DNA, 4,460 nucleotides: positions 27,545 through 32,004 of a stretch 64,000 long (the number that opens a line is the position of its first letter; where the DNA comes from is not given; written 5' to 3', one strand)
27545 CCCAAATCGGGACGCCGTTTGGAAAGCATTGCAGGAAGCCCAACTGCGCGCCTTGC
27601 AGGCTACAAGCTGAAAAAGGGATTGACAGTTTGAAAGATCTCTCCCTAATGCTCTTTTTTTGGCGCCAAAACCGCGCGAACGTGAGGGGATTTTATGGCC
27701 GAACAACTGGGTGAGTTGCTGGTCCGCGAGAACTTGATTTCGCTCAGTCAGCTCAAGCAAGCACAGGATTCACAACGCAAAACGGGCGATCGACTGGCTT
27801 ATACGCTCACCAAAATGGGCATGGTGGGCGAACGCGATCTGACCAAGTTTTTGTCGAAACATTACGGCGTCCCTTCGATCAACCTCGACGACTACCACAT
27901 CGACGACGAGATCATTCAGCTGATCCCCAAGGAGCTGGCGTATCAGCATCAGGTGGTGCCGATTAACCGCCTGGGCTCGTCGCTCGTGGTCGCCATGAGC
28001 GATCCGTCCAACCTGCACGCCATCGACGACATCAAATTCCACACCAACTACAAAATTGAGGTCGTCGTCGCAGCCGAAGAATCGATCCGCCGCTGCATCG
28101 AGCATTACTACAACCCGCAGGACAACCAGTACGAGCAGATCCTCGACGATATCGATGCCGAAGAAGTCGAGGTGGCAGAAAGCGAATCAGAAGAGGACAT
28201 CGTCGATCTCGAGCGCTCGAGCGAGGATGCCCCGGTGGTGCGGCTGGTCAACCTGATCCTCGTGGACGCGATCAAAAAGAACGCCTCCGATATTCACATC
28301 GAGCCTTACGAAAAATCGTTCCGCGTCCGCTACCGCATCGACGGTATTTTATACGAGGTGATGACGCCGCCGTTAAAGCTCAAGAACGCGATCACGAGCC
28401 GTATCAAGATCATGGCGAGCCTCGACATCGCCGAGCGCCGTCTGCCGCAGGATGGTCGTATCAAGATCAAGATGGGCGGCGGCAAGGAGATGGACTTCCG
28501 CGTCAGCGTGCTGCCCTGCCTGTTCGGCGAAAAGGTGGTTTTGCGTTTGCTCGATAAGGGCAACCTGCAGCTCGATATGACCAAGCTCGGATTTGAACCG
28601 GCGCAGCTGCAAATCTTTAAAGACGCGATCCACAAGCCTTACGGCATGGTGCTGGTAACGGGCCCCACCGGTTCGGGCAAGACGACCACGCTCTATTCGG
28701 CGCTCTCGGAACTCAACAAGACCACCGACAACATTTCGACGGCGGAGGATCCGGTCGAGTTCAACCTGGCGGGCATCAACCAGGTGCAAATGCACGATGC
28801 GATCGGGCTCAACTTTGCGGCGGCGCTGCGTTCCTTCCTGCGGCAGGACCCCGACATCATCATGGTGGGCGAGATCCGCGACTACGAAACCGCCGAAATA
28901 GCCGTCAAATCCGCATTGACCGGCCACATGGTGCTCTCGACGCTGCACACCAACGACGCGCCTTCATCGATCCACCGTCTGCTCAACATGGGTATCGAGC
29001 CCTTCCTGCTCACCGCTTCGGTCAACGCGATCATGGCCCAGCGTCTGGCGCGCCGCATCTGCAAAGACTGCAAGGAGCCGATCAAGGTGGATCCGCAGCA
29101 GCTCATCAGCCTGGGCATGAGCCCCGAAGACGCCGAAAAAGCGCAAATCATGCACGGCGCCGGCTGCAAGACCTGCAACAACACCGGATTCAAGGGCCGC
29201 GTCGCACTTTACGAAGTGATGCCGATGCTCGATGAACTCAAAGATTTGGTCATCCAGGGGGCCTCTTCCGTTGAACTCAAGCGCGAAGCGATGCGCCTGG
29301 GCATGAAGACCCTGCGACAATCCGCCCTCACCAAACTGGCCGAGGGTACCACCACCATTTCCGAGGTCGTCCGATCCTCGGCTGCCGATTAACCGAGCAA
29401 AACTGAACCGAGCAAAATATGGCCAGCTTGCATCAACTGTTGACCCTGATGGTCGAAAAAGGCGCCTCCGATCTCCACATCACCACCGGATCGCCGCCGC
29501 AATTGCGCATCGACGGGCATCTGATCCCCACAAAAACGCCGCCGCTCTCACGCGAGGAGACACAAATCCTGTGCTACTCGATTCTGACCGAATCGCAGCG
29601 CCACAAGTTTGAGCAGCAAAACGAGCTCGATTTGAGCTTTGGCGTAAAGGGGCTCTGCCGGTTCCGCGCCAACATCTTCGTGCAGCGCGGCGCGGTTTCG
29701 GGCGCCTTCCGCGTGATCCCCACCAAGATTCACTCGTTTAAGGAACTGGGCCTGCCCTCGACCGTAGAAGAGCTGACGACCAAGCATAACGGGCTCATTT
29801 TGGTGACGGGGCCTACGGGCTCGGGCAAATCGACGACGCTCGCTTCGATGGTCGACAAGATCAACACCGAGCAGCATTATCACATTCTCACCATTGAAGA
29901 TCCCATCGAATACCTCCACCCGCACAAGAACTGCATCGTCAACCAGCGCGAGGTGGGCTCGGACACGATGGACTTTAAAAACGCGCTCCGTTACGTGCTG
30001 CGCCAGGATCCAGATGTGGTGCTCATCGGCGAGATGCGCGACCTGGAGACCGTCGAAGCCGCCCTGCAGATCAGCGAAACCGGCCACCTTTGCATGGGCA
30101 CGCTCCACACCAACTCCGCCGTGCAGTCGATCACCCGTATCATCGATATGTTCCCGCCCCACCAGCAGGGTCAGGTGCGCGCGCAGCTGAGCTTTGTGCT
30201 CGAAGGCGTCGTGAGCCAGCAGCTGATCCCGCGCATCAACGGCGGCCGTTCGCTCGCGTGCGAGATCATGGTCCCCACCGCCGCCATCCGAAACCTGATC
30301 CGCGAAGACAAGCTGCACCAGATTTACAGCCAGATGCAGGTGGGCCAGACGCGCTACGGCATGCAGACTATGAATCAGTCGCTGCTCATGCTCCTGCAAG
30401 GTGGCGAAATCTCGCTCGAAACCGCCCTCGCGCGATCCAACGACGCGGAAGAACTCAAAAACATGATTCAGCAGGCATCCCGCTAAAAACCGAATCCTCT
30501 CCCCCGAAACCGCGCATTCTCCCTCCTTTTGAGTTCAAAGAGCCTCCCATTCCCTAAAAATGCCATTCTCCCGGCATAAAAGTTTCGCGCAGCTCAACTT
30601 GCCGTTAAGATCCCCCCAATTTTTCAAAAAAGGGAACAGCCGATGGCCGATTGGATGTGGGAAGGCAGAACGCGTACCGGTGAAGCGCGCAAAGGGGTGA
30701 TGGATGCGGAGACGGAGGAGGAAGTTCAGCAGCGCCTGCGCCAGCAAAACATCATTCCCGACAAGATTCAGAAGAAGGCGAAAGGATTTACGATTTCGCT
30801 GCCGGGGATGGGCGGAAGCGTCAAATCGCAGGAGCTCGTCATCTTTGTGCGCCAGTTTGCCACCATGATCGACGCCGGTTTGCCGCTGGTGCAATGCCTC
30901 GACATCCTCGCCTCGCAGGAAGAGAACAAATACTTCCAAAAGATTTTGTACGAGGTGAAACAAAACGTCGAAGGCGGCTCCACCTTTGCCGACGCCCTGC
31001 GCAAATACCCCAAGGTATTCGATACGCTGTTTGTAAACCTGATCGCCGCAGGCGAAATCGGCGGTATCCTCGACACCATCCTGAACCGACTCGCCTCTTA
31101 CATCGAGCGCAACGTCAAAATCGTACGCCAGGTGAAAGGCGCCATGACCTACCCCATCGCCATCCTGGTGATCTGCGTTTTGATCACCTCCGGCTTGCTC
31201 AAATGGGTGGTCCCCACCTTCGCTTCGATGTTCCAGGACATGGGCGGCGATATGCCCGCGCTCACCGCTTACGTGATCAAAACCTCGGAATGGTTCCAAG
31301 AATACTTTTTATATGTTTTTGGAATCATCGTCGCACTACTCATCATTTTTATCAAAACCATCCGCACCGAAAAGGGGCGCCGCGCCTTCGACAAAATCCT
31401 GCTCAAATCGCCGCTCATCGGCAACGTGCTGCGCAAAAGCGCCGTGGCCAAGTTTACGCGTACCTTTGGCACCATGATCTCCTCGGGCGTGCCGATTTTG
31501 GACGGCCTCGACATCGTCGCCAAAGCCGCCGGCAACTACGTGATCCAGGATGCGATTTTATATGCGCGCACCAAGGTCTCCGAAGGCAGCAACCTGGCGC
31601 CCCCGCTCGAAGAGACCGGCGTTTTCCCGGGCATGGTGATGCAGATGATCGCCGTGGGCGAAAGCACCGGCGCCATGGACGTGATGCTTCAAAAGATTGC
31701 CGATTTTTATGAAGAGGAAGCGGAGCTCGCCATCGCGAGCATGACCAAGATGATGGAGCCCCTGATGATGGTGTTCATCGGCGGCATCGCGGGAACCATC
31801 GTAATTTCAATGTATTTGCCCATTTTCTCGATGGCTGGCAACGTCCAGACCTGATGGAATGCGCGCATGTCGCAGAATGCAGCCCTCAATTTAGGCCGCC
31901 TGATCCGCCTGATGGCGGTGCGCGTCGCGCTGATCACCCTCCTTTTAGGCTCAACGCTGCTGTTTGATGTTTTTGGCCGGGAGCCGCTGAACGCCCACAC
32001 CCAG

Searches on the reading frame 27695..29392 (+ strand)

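Call 22: search_protein_families(library=pfam, proteins=[window:27695-29392:+], max_evalue=0.0001)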
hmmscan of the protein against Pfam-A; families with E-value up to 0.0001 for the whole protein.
window:27695-29392:+ (565 aa): 2 families
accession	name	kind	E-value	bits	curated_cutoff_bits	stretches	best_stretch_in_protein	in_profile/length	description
PF00437.27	T2SSE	-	4.3e-145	483.5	24.9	1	176-560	3-370/370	Type II/IV secretion system protein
PF05157.20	MshEN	-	1.1e-24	86.7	23.1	1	57-143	1-88/90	MshEN domain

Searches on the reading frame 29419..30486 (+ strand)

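Call 23: search_protein_families(library=pfam, proteins=[window:29419-30486:+], max_evalue=0.0001)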
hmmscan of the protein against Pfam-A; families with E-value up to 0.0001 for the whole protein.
window:29419-30486:+ (355 aa): 3 families
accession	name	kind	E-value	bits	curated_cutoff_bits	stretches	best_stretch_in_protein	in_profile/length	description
PF00437.27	T2SSE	-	3.3e-53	181.1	24.9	1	4-273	12-281/370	Type II/IV secretion system protein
PF13401.12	AAA_22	-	1.8e-05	25.5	27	1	122-162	3-42/130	AAA domain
PF25199.1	nSTAND_NTPase5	-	2.3e-05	24.7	34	1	117-169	34-86/145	Novel STAND NTPase 5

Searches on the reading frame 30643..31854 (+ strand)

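Call 23: search_protein_families(library=pfam, proteins=[window:30643-31854:+], max_evalue=0.0001)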
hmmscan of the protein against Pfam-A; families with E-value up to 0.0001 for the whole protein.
window:30643-31854:+ (403 aa): 1 family
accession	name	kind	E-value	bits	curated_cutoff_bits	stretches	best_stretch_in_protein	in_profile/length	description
PF00482.28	T2SSF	-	1.5e-62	209.6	25.2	2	68-191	1-125/125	Type II secretion system (T2SS), protein F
